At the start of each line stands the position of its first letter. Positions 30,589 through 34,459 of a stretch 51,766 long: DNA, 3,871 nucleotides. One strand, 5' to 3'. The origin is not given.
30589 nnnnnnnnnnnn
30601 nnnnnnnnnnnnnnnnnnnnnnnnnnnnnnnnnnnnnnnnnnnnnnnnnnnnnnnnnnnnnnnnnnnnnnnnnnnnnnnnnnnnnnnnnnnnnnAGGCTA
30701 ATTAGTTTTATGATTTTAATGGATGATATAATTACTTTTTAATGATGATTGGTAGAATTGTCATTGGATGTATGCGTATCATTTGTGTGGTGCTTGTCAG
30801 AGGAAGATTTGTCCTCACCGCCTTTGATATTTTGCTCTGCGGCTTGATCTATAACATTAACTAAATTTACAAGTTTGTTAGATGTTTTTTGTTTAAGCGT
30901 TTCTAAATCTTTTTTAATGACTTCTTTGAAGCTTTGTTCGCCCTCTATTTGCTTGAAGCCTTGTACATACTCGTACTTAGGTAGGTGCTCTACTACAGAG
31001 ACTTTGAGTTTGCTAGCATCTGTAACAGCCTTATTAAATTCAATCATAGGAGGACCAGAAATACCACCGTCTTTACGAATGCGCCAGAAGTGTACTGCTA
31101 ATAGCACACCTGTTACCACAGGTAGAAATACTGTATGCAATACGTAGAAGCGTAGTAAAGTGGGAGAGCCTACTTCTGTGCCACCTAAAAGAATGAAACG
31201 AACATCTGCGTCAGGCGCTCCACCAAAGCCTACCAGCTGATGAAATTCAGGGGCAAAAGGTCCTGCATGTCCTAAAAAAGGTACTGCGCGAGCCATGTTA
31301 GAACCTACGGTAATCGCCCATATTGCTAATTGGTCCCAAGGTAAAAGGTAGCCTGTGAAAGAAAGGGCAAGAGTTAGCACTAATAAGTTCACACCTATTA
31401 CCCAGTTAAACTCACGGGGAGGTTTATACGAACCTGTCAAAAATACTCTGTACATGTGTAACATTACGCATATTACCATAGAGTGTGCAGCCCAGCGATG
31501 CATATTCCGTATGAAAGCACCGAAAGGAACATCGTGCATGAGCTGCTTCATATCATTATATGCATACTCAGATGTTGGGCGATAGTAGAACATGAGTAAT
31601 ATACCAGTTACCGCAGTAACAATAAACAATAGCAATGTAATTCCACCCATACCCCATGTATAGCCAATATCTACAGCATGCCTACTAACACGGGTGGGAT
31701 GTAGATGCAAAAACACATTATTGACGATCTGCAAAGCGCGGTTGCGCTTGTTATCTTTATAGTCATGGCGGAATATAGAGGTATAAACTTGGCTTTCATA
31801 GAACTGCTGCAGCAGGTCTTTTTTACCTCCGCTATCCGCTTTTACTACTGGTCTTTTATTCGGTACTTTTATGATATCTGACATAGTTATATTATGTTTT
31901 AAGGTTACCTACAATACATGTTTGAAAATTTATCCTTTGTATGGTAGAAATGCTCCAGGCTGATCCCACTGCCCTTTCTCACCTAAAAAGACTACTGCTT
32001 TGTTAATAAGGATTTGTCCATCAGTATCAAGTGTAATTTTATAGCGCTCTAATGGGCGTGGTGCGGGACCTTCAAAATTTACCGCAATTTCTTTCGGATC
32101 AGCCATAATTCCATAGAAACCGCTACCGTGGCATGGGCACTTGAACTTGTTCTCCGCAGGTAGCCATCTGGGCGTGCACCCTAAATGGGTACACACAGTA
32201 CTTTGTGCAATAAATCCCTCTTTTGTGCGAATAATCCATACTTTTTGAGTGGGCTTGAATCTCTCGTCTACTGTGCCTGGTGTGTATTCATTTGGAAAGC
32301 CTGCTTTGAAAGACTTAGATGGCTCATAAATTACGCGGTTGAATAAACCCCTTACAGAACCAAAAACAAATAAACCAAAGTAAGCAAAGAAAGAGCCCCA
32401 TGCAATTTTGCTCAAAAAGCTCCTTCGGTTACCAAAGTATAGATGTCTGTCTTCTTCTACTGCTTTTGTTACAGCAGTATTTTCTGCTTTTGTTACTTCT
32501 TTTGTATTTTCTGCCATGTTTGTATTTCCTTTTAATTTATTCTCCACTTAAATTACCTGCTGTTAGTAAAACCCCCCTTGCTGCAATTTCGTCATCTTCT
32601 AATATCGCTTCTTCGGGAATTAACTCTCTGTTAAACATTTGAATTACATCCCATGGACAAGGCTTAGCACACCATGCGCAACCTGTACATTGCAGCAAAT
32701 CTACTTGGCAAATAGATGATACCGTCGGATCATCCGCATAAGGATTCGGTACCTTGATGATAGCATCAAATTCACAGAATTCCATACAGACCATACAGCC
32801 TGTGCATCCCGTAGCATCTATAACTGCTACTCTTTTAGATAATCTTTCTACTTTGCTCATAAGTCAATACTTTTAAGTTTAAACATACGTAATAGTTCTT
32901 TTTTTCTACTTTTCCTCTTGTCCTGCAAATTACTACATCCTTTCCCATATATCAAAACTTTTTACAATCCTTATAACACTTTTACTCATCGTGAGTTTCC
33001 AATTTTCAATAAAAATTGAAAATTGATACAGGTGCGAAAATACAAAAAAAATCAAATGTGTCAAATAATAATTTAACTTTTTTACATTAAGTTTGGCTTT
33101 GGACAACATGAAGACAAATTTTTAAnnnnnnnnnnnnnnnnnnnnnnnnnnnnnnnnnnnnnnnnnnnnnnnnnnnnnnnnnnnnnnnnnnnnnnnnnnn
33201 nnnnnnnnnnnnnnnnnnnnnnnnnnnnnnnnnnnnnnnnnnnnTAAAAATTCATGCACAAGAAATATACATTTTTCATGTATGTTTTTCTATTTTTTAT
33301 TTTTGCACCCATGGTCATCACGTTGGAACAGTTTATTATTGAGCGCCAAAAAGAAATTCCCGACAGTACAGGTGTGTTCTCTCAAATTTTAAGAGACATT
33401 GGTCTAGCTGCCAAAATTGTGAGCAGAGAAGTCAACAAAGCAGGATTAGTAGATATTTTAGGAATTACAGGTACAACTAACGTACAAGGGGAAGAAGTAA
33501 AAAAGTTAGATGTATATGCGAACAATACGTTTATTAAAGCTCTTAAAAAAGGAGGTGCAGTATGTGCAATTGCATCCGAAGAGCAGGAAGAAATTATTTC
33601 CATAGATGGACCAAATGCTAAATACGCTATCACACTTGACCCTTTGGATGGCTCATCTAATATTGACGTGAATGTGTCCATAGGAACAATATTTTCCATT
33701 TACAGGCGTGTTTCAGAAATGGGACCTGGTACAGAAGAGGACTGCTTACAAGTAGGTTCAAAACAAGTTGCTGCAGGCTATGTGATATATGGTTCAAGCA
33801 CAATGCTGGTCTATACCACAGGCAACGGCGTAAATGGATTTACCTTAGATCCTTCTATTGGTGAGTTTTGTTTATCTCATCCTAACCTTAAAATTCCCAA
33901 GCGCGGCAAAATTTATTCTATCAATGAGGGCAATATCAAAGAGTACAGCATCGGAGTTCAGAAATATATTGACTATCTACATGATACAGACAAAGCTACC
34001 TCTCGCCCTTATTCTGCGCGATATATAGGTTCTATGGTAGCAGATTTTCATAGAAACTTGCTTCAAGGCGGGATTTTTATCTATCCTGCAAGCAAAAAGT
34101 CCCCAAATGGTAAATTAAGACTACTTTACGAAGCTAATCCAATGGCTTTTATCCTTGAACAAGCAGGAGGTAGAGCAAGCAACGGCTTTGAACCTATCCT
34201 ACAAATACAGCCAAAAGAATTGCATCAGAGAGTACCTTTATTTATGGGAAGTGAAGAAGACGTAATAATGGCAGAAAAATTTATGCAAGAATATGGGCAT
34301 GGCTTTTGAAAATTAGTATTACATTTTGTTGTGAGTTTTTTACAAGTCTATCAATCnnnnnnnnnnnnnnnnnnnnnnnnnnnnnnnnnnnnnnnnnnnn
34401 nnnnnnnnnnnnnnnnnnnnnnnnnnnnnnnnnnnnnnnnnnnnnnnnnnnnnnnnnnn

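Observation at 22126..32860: Eight-gene operon joining a Rieske/cytochrome b6-type complex to a cbb3-type oxidase, with extra redox subunits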

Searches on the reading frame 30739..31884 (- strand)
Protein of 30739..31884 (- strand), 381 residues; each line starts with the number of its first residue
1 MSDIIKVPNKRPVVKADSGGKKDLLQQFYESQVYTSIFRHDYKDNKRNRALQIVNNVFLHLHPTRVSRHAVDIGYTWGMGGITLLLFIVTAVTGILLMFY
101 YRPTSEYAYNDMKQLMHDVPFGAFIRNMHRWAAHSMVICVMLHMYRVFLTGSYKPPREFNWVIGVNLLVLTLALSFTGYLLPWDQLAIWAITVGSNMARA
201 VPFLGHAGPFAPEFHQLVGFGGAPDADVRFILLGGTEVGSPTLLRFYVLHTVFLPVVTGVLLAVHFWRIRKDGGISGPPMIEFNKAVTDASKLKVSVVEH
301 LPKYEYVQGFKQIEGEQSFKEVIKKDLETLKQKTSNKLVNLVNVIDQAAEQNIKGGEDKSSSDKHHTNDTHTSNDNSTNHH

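Call 4: search_protein_families(library=pfam, proteins=[window:30739-31884:-], max_evalue=0.01)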
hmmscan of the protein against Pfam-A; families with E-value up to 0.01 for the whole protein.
window:30739-31884:- (381 aa): 4 families
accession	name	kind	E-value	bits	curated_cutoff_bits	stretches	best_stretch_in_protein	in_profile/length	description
PF00033.24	Cytochrome_B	-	6.2e-44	150.5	27.2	2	72-206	9-143/189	Cytochrome b/b6/petB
PF13631.11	Cytochrom_B_N_2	-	4.3e-35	121.6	27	1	135-278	2-125/169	Cytochrome b(N-terminal)/b6/petB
PF14358.11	DUF4405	-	8.1e-08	33.1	26.7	1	82-145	5-63/66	Domain of unknown function (DUF4405)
PF01292.26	Ni_hydr_CYTB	-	1.9e-05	25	30.1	1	52-150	79-165/179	Prokaryotic cytochrome b561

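Call 5: search_protein_families(library=ncbifam, proteins=[window:30739-31884:-], max_evalue=0.01)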
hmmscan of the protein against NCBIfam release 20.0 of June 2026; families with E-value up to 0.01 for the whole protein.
window:30739-31884:- (381 aa): 4 families
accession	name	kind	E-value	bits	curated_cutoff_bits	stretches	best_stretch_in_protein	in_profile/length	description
NF040969.1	cytb_ExtP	equivalog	3e-83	278.7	290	2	53-207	1-155/205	selenite/tellurite reduction operon b-type cytochrome ExtP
NF002990.0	PRK03735.1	subfamily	6e-60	202.8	325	2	50-206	15-171/223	cytochrome b6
NF041076.1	cyt_b_SoxC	equivalog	1.5e-29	103.3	740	1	79-267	30-193/542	proton pump complex cytochrome B SoxC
NF050120.1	bc1_QcrB_actin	exception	2.8e-27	95.8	500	1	77-206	26-172/458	cytochrome bc1 complex cytochrome b subunit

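Call 49: search_solved_structures(query=window:30739-31884:-, max_evalue=0.00001, show_alignments=1)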
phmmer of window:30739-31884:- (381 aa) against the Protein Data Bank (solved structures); distinct sequences matched with E-value up to 0.00001: 53.
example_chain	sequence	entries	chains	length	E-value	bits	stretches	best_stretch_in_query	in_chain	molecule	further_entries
6rqf_I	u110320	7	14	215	1.5e-45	159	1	76-278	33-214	Cytochrome b6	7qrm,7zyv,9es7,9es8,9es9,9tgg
2zt9_A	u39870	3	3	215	3e-45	158.1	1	75-278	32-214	Cytochrome b6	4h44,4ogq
1vf5_A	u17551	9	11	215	8.3e-45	156.6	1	76-278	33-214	CYTOCHROME B6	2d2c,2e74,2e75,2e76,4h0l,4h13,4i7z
7r0w_I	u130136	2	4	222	9.2e-45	156.5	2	76-206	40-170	Cytochrome b6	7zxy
1q90_B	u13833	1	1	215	1.1e-44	156.3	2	76-205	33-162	Cytochrome b6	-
7rja_K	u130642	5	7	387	3.3e-28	102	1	69-276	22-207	Cytochrome b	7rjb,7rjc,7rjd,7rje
8ab6_C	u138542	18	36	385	1.6e-27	99.8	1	70-278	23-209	Cytochrome b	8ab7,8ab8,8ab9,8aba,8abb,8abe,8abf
9fks_a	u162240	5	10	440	2.6e-27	99.1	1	73-289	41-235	Cytochrome b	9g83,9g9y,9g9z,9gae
2yiu_A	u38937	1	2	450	2.7e-27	99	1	73-289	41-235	CYTOCHROME B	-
7jrg_C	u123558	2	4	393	6e-27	97.8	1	72-206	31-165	COB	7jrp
8e73_C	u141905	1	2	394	6.1e-27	97.8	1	72-206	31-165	COB (cyt b)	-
8q1b_C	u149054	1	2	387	2.2e-26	96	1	70-205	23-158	Cytochrome b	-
8bel_C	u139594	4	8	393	2.2e-26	96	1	72-206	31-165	Cytochrome b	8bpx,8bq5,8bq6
2qjp_A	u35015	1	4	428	9.3e-26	93.9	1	73-285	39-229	Cytochrome b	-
2fyn_A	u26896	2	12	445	9.5e-26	93.9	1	73-285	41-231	Cytochrome b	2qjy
7q21_B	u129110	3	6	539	7.5e-19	71.2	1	79-265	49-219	Cytochrome bc1 complex cytochrome b subunit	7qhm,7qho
6adq_B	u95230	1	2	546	2e-16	63.2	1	81-205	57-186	Ubiquinol-cytochrome c reductase cytochrome b subunit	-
6hwh_b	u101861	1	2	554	2.2e-16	63.1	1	81-205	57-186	Ubiquinol-cytochrome C reductase QcrB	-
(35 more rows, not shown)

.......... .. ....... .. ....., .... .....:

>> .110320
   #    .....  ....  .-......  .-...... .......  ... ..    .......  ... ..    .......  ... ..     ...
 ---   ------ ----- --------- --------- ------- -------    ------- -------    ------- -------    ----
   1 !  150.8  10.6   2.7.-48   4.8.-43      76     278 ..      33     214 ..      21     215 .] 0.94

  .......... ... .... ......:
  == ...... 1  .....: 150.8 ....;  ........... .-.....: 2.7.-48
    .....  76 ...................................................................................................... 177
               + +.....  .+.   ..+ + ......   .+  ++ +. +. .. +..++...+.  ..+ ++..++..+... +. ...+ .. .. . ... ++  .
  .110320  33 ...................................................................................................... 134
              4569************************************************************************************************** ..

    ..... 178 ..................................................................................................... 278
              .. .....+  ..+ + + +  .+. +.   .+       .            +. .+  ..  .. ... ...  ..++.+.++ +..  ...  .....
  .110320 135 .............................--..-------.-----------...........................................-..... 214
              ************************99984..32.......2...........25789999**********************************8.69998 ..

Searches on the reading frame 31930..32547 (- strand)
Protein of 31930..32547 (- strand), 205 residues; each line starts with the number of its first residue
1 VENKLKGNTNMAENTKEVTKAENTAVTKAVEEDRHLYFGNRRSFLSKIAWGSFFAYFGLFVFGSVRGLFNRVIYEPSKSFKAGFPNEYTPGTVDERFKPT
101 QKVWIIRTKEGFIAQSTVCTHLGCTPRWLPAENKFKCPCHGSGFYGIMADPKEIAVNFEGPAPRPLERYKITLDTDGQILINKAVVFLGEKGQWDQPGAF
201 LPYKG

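Call 4: search_protein_families(library=pfam, proteins=[window:31930-32547:-], max_evalue=0.01)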
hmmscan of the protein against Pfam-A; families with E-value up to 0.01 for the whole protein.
window:31930-32547:- (205 aa): 1 family
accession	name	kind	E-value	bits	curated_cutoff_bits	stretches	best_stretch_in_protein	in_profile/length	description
PF00355.32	Rieske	-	3.4e-06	27.3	20.3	1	87-145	10-70/88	Rieske [2Fe-2S] domain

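Call 5: search_protein_families(library=ncbifam, proteins=[window:31930-32547:-], max_evalue=0.01)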
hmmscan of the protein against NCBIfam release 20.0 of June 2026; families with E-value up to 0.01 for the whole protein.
window:31930-32547:- (205 aa): 7 families
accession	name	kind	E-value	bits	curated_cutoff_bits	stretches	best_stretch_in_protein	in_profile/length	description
NF045928.1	Cytb6fFeSPetC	equivalog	7e-14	51.6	250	1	116-182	105-164/179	cytochrome b6-f complex iron-sulfur subunit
NF010001.0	PRK13474.1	subfamily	9.3e-13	47.9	154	1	116-182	104-162/178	cytochrome b6-f complex iron-sulfur subunit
TIGR01416.1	Rieske_proteo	equivalog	2.5e-12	47.2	97.4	1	107-181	104-175/176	ubiquinol-cytochrome c reductase iron-sulfur subunit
NF050121.1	bc1_QcrA_actin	exception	5.8e-11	42.5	275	1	109-179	237-303/319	cytochrome bc1 complex Rieske iron-sulfur subunit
TIGR02694.1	arsenite_ox_S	equivalog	2.7e-07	30.5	95.65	1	110-182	49-115/129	arsenate reductase (azurin) small subunit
NF041174.1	SDX_Thmprot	equivalog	0.00037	20.6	170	1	101-157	25-85/109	sulredoxin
TIGR03171.1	soxL2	equivalog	0.0029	16.7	582.1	0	110-128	176-194/321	Rieske iron-sulfur protein SoxL2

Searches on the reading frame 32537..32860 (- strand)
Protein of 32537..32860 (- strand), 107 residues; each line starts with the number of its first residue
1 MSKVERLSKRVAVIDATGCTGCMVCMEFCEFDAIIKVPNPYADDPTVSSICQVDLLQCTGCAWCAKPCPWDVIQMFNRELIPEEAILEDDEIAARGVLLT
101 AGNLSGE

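Call 4: search_protein_families(library=pfam, proteins=[window:32537-32860:-], max_evalue=0.01)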
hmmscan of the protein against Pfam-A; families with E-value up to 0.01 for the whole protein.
window:32537-32860:- (107 aa): 11 families
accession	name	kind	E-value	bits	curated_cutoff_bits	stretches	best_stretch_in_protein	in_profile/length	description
PF00037.32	Fer4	-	1.1e-08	35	21.1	2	13-34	2-23/24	4Fe-4S binding domain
PF14697.11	Fer4_21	-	2.2e-08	34.5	35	1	12-75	1-59/59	4Fe-4S dicluster domain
PF13237.11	Fer4_10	-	5.2e-08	33.1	25.5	2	53-77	4-22/53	4Fe-4S dicluster domain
PF12838.12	Fer4_7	-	9.9e-07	29.6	27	1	19-72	2-52/52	4Fe-4S dicluster domain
PF13484.11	Fer4_16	-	2.4e-05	25.5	30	0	57-91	1-34/66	4Fe-4S double cluster binding domain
PF13187.11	Fer4_9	-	2.6e-05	24.6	27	1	19-72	2-51/52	4Fe-4S dicluster domain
PF12797.12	Fer4_2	-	4.3e-05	23.7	24.5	1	13-29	4-20/22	4Fe-4S binding domain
PF13183.11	Fer4_8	-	8.6e-05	23.4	27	0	55-73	2-18/68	4Fe-4S dicluster domain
PF25160.1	LdpA_Fe-S-bd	-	0.00024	21.3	27.6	0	55-77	25-47/49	LdpA Fe-S cluster-binding domain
PF12798.12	Fer4_3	-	0.00044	21.3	27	0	19-33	1-15/15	4Fe-4S binding domain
PF12837.12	Fer4_6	-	0.00062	20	25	1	11-34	1-24/24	4Fe-4S binding domain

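Call 5: search_protein_families(library=ncbifam, proteins=[window:32537-32860:-], max_evalue=0.01)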
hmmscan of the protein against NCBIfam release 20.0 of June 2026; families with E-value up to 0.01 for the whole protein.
window:32537-32860:- (107 aa): 57 families (the best 25 are shown)
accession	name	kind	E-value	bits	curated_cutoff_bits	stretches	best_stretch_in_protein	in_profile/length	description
NF005415.0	PRK06991.1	equivalog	4.5e-10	39.6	281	1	8-76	76-135/284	electron transport complex subunit RsxB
TIGR01944.1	rnfB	subfamily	7e-10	38.8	68.7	1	7-79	103-166/190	RnfABCDGE type electron transport complex subunit B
NF003475.0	PRK05113.1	equivalog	4.1e-09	36.6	203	1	6-79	102-166/190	electron transport complex subunit RsxB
TIGR02179.1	PorD_KorD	subfamily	4.3e-09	36.4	60.05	2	13-78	21-77/78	2-oxoacid:acceptor oxidoreductase, delta subunit, pyruvate/2-ketoisovalerate family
NF042909.1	FMH_DH_FwdF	exception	9.1e-08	31.6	375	1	13-91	134-213/336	tungsten-dependent formylmethanofuran dehydrogenase subunit FwdF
NF040684.1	PorD_Arch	equivalog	3.1e-07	30.4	120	2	51-77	57-83/85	pyruvate synthase subunit PorD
NF040770.1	hetero_SS_HdrA2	exception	3.2e-07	28.9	1100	1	11-77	571-627/777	CoB-CoM heterodisulfide reductase HdrA2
TIGR01971.1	NuoI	subfamily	5.1e-07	29.3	113.05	1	17-77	42-102/121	NADH-quinone oxidoreductase, chain I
TIGR02700.1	flavo_MJ0208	hypoth_equivalog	1.1e-06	28.1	251.35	1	14-74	145-195/234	dihydromethanopterin reductase (acceptor)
TIGR02936.1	fdxN_nitrog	equivalog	1.3e-06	28.5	80.55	1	50-83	15-48/91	ferredoxin III, nif-specific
NF009410.0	PRK12771.1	subfamily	2.4e-06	26.4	516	1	7-77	496-564/566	NAD(P)-binding protein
NF005504.0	PRK07118.1-3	equivalog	3.1e-06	26.8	437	1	17-78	140-193/293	Fe-S cluster domain-containing protein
NF041778.1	hetero_SS_HdrA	equivalog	3.3e-06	25.2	1400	1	5-75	575-635/771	ferredoxin:CoB-CoM heterodisulfide reductase subunit HdrA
NF045874.1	Vhu_polyferre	exception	5e-06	25.5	600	1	9-81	149-221/381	F420-non-reducing hydrogenase associated-polyferredoxin VhuB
TIGR04105.1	FeFe_hydrog_B1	subfamily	5.1e-06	25.4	450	1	8-74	133-206/462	monomeric [FeFe] hydrogenase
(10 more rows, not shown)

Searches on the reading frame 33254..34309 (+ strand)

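Call 26: search_protein_families(library=pfam, proteins=[window:33254-34309:+], max_evalue=0.0001)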
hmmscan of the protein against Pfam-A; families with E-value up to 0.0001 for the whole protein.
window:33254-34309:+ (351 aa): 2 families
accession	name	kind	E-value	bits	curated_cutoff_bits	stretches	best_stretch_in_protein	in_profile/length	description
PF00316.25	FBPase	-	1.1e-78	263.7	34.8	1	22-210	1-191/191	Fructose-1-6-bisphosphatase, N-terminal domain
PF18913.5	FBPase_C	-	9.6e-50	168.1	27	1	214-345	1-127/127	Fructose-1-6-bisphosphatase, C-terminal domain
